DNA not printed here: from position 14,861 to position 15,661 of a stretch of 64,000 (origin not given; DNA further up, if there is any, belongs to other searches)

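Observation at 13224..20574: Cluster of four paralogous, uncharacterised T9SS cargo proteins interrupted by an orphan FtsX/MacB-type permease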

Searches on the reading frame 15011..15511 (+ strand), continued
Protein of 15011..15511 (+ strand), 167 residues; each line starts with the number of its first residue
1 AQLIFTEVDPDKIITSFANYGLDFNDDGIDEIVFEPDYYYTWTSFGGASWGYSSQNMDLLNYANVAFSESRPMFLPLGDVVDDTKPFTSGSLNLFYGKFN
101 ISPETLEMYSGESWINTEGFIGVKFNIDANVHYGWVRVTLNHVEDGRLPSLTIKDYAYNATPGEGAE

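Call 74: find_encoding_contigs(protein=P0179, flank=8000, max_places=1)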
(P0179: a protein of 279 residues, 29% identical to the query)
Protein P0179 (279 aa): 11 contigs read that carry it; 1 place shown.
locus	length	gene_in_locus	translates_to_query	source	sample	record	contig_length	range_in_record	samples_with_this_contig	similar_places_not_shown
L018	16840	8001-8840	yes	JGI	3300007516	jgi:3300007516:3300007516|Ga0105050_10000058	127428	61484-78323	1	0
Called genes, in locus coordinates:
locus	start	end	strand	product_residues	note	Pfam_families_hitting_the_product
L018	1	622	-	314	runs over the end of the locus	PF05138:PaaA_PaaC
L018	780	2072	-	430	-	PF07494:Reg_prop (faint), PF18962:Por_Secre_tail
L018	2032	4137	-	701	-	PF01186:Lysyl_oxidase (weak), PF19081:Ig_7, PF27624:Porph_assoc (faint), PF18962:Por_Secre_tail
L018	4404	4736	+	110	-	PF06170:DUF983 (weak)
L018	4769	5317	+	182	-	PF13469:Sulfotransfer_3 (faint)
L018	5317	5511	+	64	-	-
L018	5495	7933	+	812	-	PF00884:Sulfatase (weak), PF01663:Phosphodiest, PF00515:TPR_1 (faint), PF07719:TPR_2 (faint), PF12895:ANAPC3 (faint), PF13174:TPR_6 (faint), PF23914:TPR_CcmH_CycH (weak), PF14559:TPR_19 (weak), +7 more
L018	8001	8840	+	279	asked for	PF18962:Por_Secre_tail (weak)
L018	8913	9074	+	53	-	-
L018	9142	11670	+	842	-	PF01663:Phosphodiest, PF13469:Sulfotransfer_3 (faint), PF12895:ANAPC3 (faint), PF13424:TPR_12 (faint), PF13428:TPR_14 (faint), PF13432:TPR_16 (weak), PF00515:TPR_1 (weak), PF00685:Sulfotransfer_1 (weak), +3 more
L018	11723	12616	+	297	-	PF18962:Por_Secre_tail (weak)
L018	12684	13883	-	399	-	PF00155:Aminotran_1_2, PF01041:DegT_DnrJ_EryC1 (weak)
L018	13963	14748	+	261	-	PF01427:Peptidase_M15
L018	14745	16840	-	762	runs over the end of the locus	PF13715:CarbopepD_reg_2, PF07715:Plug, PF00593:TonB_dep_Rec_b-barrel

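Call 75: find_encoding_contigs(protein=P0203, flank=8000, max_places=1)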
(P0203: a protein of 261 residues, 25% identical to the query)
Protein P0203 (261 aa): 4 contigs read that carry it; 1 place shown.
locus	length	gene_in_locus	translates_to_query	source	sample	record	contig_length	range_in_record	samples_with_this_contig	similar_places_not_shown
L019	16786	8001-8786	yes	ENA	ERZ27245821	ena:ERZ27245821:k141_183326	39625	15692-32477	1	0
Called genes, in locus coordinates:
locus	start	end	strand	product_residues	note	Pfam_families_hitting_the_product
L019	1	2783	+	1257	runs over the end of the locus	PF16974:NAR2 (faint), PF23592:Cadherin_CELSR2_9th (faint), PF00028:Cadherin, PF03160:Calx-beta, PF18962:Por_Secre_tail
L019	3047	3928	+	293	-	PF18962:Por_Secre_tail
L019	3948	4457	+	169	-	PF12120:Arr-ms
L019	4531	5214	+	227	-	-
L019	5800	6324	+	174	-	-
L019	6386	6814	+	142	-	-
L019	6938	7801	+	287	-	PF18962:Por_Secre_tail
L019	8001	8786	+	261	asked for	PF18962:Por_Secre_tail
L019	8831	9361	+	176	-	-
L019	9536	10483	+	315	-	PF18962:Por_Secre_tail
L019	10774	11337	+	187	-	PF14066:DUF4256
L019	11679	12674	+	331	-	PF09603:Fib_succ_major, PF18962:Por_Secre_tail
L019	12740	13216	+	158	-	-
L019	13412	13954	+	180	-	PF04191:PEMT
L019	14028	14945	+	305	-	PF09603:Fib_succ_major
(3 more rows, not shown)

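Call 83: search_protein_families(library=pfam, proteins=[L017:5281-7923:+, L018:5495-7933:+, L018:4769-5317:+], max_evalue=0.001)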
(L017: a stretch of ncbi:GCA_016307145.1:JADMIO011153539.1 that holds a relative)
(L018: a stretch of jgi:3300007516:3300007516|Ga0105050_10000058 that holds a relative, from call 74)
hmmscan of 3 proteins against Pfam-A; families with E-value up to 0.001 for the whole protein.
L017:5281-7923:+ (880 aa): 18 families
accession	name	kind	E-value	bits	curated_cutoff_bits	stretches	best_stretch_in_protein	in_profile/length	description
PF01663.27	Phosphodiest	-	2.2e-28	100.3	23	1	7-292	1-225/342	Type I phosphodiesterase / nucleotide pyrophosphatase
PF07719.23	TPR_2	-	7.9e-17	60.4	27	1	618-650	1-33/34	Tetratricopeptide repeat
PF13432.12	TPR_16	-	7.7e-13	49.1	32.7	1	520-577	1-58/65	Tetratricopeptide repeat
PF00515.34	TPR_1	-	1.5e-12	47.2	27.8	1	619-649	2-32/34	Tetratricopeptide repeat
PF14559.12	TPR_19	-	2.4e-11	44.2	25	0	528-587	3-62/68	Tetratricopeptide repeat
PF13174.12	TPR_6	-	1.5e-10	41.4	26.3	0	620-646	2-28/33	Tetratricopeptide repeat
PF13176.12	TPR_7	-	1.2e-09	37.9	27.9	0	620-649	1-32/36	Tetratricopeptide repeat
PF13414.12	TPR_11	-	3.7e-09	36.6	26.8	1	596-631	6-41/42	TPR repeat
PF13428.12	TPR_14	-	4.3e-09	36.6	23.5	0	620-660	3-43/44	Tetratricopeptide repeat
PF12895.13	ANAPC3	-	1.9e-08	34.9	27.2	1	563-642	2-80/82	Anaphase-promoting complex, cyclosome, subunit 3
PF13469.12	Sulfotransfer_3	-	2.9e-08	34.7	27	0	769-852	126-212/216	Sulfotransferase family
PF13424.12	TPR_12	-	4.1e-08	33.8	30.1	0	620-647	47-74/77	Tetratricopeptide repeat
PF13181.12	TPR_8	-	1.4e-07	31.6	25.7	0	585-616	2-33/34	Tetratricopeptide repeat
PF00685.33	Sulfotransfer_1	-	1.1e-05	25.4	22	1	689-878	5-207/255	Sulfotransferase domain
PF14853.12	Fis1_TPR_C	-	4.4e-05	24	25.3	0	621-655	4-38/53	Fis1 C-terminal tetratricopeptide repeat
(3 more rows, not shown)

L018:5495-7933:+ (812 aa): 17 families
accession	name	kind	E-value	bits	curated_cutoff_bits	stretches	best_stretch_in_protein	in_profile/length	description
PF01663.27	Phosphodiest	-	1.5e-28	100.9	23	1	7-294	1-224/342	Type I phosphodiesterase / nucleotide pyrophosphatase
PF07719.23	TPR_2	-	5.6e-13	48.4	27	0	603-633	2-32/34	Tetratricopeptide repeat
PF13432.12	TPR_16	-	1.7e-11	44.8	32.7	1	506-568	3-65/65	Tetratricopeptide repeat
PF00515.34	TPR_1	-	1.9e-11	43.7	27.8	0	570-596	3-29/34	Tetratricopeptide repeat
PF13431.12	TPR_17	-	4.5e-11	42.5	24.4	0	556-588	1-33/34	Tetratricopeptide repeat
PF13181.12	TPR_8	-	9.6e-11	41.4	25.7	0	535-567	2-34/34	Tetratricopeptide repeat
PF14559.12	TPR_19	-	6.1e-10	39.7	25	1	514-569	5-60/68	Tetratricopeptide repeat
PF13428.12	TPR_14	-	1.1e-08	35.4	23.5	0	511-543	12-44/44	Tetratricopeptide repeat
PF13414.12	TPR_11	-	2.3e-08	34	26.8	0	575-613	1-39/42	TPR repeat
PF00884.28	Sulfatase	-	1.7e-07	31.3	25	1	9-348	5-300/301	Sulfatase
PF12895.13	ANAPC3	-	1.9e-07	31.7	27.2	0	551-626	6-80/82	Anaphase-promoting complex, cyclosome, subunit 3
PF13174.12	TPR_6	-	3e-07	31.1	26.3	0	537-566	3-32/33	Tetratricopeptide repeat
PF13424.12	TPR_12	-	3.8e-07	30.7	30.1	0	573-627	8-70/77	Tetratricopeptide repeat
PF23914.1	TPR_CcmH_CycH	-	1.9e-06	28.2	42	1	508-593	58-146/158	Cytochrome c-type biogenesis protein H TPR domain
PF13176.12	TPR_7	-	0.00013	22.2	27.9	0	604-634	1-33/36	Tetratricopeptide repeat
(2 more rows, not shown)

L018:4769-5317:+ (182 aa): 2 families
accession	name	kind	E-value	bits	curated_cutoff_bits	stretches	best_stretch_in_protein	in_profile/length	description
PF13469.12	Sulfotransfer_3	-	2.1e-10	41.6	27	1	86-164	126-213/216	Sulfotransferase family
PF00685.33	Sulfotransfer_1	-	9.9e-05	22.3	22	0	5-171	4-189/255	Sulfotransferase domain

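Call 84: search_protein_families(library=ncbifam, proteins=[L017:5281-7923:+, L018:5495-7933:+, L018:4769-5317:+], max_evalue=0.001)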
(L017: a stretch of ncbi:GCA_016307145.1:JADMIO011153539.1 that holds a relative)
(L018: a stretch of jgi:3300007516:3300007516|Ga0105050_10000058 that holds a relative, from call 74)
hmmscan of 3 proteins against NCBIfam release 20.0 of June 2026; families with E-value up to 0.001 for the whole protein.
L017:5281-7923:+ (880 aa): 17 families
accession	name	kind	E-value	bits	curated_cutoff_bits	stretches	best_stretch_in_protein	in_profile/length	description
TIGR02552.1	LcrH_SycD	equivalog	2.7e-19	69.2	104.8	2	579-653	47-120/136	SycD/LcrH family type III secretion system chaperone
TIGR02917.1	PEP_TPR_lipo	equivalog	4.9e-15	54.5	312.2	2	515-648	668-800/899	XrtA/PEP-CTERM system TPR-repeat protein PrsT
NF040959.1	MamA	equivalog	2.9e-14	53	200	1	531-678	52-199/204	magnetosome protein MamA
TIGR02795.1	tol_pal_ybgF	equivalog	7.7e-08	32.9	90.1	0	591-673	9-96/119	tol-pal system protein YbgF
NF047507.1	TPR_BatC_Lepto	exception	3.7e-07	29.8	175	1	563-668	37-146/214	TPR repeat-containing protein BatC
NF008756.0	PRK11788.1-4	equivalog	5.6e-07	28.9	474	1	510-674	29-195/389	lipopolysaccharide assembly protein LapB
NF047371.1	FlcA_CTERM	equivalog_domain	2.3e-06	26.4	300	1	497-655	346-510/646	periplasmic flagellar collar protein FlcA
TIGR02521.1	type_IV_pilW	equivalog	3.6e-06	26.7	154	0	587-650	34-97/234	type IV pilus biogenesis/stability protein PilW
TIGR00540.1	TPR_hemY_coli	hypoth_equivalog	5.1e-06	25.5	142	0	621-677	329-383/385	heme biosynthesis-associated TPR protein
NF008753.0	PRK11788.1-1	equivalog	6.4e-05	22.2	395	0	514-666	33-187/389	lipopolysaccharide assembly protein LapB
TIGR02335.1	hydr_PhnA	equivalog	0.00011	21.4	407.55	0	5-80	13-88/408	phosphonoacetate hydrolase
NF033762.1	social_mot_Tgl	equivalog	0.00016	21.1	225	1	523-673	73-224/252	social motility TPR repeat lipoprotein Tgl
NF008520.0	PRK11447.1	equivalog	0.00026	18.9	858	0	593-678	360-443/1157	cellulose synthase complex outer membrane protein BcsC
NF010322.0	PRK13759.1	equivalog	0.00038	19.1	481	0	276-363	295-382/486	arylsulfatase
NF052415.1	T3SS_chap_SctY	equivalog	0.00052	20.5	70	0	578-642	34-101/106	type III secretion apparatus assembly chaperone SctY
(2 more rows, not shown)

L018:5495-7933:+ (812 aa): 14 families
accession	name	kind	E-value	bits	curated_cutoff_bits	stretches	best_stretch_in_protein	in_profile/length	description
NF040959.1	MamA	equivalog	1.8e-19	70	200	1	494-662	33-200/204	magnetosome protein MamA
TIGR02917.1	PEP_TPR_lipo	equivalog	1.5e-14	52.9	312.2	1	503-662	332-492/899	XrtA/PEP-CTERM system TPR-repeat protein PrsT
TIGR02552.1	LcrH_SycD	equivalog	1.5e-12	47.4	104.8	2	551-634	35-118/136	SycD/LcrH family type III secretion system chaperone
NF008391.2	PRK11189.1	equivalog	5.9e-09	35.8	250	1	520-621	51-152/297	lipoprotein NlpI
TIGR00990.1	3a0801s09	subfamily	1.2e-08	34.1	757.25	1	504-639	369-504/615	mitochondrial import receptor subunit TOM70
TIGR02795.1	tol_pal_ybgF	equivalog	2.2e-07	31.5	90.1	1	576-662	10-99/119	tol-pal system protein YbgF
TIGR02521.1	type_IV_pilW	equivalog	3e-07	30.2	154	1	514-658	45-191/234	type IV pilus biogenesis/stability protein PilW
TIGR00540.1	TPR_hemY_coli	hypoth_equivalog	2.5e-06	26.5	142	0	482-537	134-189/385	heme biosynthesis-associated TPR protein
NF040561.1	PrimPol_Msp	equivalog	3.9e-06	25.7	200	0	515-572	6-63/515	CRISPR-associated primase-polymerase type A1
NF047371.1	FlcA_CTERM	equivalog_domain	4e-06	25.6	300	0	561-672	431-544/646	periplasmic flagellar collar protein FlcA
NF033762.1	social_mot_Tgl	equivalog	7.8e-05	22.1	225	1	517-655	48-189/252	social motility TPR repeat lipoprotein Tgl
NF052312.1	T9SS_PorW_SprE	equivalog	0.00021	20.1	250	0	474-571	150-253/716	type IX secretion system periplasmic lipoprotein PorW/SprE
NF052400.1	M48_BAM_BepA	equivalog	0.0004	19.3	570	0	475-574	317-415/483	beta-barrel assembly-enhancing protease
NF033920.0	C39_PA2778_fam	equivalog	0.00091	18.7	150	0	514-594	170-250/255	PA2778 family cysteine peptidase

L018:4769-5317:+ (182 aa): 0 families
